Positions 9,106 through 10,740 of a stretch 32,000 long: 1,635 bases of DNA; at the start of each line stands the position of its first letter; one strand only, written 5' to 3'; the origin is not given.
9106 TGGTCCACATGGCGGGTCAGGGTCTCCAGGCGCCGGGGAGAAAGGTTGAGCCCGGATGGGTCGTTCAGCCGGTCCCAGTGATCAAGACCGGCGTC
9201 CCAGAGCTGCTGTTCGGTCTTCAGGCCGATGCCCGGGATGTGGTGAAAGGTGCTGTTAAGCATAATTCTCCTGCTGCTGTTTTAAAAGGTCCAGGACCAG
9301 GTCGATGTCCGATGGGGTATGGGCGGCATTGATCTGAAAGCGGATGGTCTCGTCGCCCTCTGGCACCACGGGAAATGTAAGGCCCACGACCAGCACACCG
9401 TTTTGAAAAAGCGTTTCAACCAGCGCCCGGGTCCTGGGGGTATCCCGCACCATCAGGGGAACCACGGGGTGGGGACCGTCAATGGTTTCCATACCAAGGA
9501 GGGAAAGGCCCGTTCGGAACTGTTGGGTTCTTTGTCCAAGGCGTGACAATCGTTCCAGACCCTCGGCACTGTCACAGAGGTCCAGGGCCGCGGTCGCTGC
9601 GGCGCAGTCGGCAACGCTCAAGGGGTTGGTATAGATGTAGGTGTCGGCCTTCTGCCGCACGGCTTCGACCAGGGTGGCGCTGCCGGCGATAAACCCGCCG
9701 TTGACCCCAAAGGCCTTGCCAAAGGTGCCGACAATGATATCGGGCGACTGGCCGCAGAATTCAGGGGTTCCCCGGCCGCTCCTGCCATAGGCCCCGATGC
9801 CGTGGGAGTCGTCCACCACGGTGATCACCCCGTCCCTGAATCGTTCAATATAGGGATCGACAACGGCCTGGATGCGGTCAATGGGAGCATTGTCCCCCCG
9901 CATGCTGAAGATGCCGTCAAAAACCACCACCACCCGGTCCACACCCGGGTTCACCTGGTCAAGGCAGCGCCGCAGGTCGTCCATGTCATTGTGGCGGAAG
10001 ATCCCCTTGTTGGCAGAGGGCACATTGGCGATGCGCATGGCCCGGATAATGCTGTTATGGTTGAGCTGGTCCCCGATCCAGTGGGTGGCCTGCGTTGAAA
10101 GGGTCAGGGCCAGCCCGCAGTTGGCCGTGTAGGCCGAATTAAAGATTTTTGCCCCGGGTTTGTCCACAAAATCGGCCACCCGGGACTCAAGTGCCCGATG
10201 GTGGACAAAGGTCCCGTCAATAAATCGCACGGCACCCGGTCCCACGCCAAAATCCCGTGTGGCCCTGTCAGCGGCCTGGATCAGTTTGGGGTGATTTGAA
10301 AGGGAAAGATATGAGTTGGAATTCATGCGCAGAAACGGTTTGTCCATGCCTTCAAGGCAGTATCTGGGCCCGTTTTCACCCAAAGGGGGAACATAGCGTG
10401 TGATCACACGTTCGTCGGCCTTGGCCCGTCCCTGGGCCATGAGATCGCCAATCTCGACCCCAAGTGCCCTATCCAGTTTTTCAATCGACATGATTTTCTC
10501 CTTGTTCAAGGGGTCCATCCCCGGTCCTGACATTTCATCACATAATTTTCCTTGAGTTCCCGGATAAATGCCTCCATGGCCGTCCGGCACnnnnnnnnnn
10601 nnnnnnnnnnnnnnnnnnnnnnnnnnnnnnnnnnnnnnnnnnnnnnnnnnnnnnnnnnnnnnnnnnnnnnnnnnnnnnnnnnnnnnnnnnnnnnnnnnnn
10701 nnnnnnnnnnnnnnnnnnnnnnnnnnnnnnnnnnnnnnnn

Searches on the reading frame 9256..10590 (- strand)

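Call 8: search_protein_families(library=pfam, proteins=[window:9256-10590:-])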
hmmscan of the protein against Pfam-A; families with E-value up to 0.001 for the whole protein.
window:9256-10590:- (444 aa): 1 family
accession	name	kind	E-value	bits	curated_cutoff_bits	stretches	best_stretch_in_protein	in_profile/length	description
PF00155.27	Aminotran_1_2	-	3.1e-38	132.4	19.7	1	86-434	3-359/361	Aminotransferase class I and II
